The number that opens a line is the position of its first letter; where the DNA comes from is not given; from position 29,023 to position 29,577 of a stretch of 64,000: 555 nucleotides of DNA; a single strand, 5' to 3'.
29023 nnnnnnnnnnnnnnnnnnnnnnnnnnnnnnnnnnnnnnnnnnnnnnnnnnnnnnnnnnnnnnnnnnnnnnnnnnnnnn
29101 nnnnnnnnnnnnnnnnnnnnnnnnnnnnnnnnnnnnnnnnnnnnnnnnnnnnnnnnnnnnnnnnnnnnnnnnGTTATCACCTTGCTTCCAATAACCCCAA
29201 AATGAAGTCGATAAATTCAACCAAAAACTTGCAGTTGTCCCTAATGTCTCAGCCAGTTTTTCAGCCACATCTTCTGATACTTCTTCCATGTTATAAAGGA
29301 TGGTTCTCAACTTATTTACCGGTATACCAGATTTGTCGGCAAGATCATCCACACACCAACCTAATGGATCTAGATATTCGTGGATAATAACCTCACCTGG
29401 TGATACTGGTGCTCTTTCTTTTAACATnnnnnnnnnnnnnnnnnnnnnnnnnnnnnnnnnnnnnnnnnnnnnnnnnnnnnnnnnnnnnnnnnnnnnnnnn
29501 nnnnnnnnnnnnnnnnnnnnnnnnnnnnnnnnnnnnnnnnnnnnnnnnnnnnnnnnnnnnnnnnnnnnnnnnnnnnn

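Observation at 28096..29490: HigA-like helix-turn-helix fused to an unknown domain, facing a lone oppositely oriented gene across a bidirectional terminator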

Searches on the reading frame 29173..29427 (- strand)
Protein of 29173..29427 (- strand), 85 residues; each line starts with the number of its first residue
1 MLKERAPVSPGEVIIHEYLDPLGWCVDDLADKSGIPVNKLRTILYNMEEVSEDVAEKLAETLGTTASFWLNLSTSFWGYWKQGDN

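Call 72: search_dna_similar(query=window:29173-29427:-, collection=plasmids, mode=protein, max_rows=25, max_evalue=0.00001)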
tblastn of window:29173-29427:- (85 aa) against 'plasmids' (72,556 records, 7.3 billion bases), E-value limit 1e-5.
Records with a match: 278; places in all: 283; records where one place covers at least 80% of the query: 267.
Best place of each record, by identity: <60% 278.
By first word of the organism name: Escherichia 87; Enterobacter 32; Klebsiella 29; Salmonella 18; Rhizobium 13; Sinorhizobium 9; Citrobacter 6; Ensifer 5; Methylobacterium 4; Brucella 4; and 42 more.
By predicted mobility (MOB-suite, as given by PLSDB): non-mobilizable 190; mobilizable 60; conjugative 28.
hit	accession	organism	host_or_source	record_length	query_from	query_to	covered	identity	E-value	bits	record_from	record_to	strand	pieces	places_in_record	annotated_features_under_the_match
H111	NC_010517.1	Methylobacterium radiotolerans JCM 2831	-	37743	5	75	84%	39.4%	7e-9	57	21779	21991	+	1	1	HigA family addiction module antitoxin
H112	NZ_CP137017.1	Sinorhizobium fredii GR64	Phaseolus vulgaris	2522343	7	76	82%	40.0%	1e-9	60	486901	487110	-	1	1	record has no annotation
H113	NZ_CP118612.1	Ensifer adhaerens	Pure isolate,Rhizosphere of Cyperus ...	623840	7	76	82%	40.0%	2e-9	59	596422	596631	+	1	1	HigA family addiction module antitoxin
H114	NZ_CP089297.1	Methylobacterium currus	Solanum lycopersicum,single cell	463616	7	76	82%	40.0%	3e-9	59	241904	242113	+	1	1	HigA family addiction module antitoxin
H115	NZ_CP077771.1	Pseudoalteromonas shioyasakiensis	Haliotis discus hannai,plate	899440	2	77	89%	35.9%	3e-6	50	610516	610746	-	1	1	HigA family addiction module antitoxin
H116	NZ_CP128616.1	Escherichia coli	Homo sapiens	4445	5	75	84%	38.0%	4e-10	61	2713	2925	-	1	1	HigA family addiction module antitoxin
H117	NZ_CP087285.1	Leclercia adecarboxylata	pig feed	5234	5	75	84%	38.0%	7e-10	60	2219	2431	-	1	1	HigA family addiction module antitoxin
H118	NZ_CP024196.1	Klebsiella pneumoniae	Homo sapiens,rectal swab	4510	5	75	84%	38.0%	7e-10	60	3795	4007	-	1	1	HigA family addiction module antitoxin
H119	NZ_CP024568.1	Klebsiella pneumoniae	Homo sapiens,urine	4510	5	75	84%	38.0%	7e-10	60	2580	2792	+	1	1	HigA family addiction module antitoxin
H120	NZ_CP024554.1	Klebsiella pneumoniae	-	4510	5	75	84%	38.0%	7e-10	60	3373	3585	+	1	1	HigA family addiction module antitoxin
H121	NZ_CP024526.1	Klebsiella pneumoniae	Homo sapiens,cerebrospinal fluid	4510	5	75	84%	38.0%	7e-10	60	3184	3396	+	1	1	HigA family addiction module antitoxin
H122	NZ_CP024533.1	Klebsiella pneumoniae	Homo sapiens,blood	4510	5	75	84%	38.0%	7e-10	60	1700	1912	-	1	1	HigA family addiction module antitoxin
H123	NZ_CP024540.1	Klebsiella pneumoniae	-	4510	5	75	84%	38.0%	7e-10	60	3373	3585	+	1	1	HigA family addiction module antitoxin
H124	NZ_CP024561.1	Klebsiella pneumoniae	-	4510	5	75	84%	38.0%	7e-10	60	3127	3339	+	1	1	HigA family addiction module antitoxin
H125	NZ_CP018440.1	Klebsiella pneumoniae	Homo sapiens,skin swab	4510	5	75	84%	38.0%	7e-10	60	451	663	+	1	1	HigA family addiction module antitoxin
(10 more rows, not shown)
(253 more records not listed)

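Call 73: get_annotated_region(hit=H116, flank=1500)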
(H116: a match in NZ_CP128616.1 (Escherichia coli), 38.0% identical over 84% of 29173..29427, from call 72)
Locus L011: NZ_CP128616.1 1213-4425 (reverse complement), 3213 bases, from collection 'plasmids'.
description: Escherichia coli strain WL297 plasmid pWL297-3, complete sequence
organism: Escherichia coli (NCBI taxid 562)
taxonomy: Bacteria; Pseudomonadota; Gammaproteobacteria; Enterobacterales; Enterobacteriaceae; Escherichia; Escherichia coli
host: -; source: Homo sapiens; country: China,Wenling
typing (MOB-suite, as given by PLSDB): mobilizable; replicon rep_cluster_2370
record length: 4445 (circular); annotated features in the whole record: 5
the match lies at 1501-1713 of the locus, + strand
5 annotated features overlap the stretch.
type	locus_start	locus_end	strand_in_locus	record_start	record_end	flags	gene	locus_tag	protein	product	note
CDS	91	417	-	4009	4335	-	-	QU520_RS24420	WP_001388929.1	hypothetical protein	-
CDS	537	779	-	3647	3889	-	-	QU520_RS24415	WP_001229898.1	hypothetical protein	-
CDS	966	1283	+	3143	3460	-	-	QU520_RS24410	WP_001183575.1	type II toxin-antitoxin system RelE/ParE family toxin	-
CDS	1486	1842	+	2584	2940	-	-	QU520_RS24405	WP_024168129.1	HigA family addiction module antitoxin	-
CDS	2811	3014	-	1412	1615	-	-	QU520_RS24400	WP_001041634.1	Rop family plasmid primer RNA-binding protein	-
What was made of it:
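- On HigA antitoxin family (TIGR02607): The canonical layout is shown on pWL297-3 (call 73).
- The genes are convergent and insulated by a terminator, unlike a HigBA operon (call 73).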
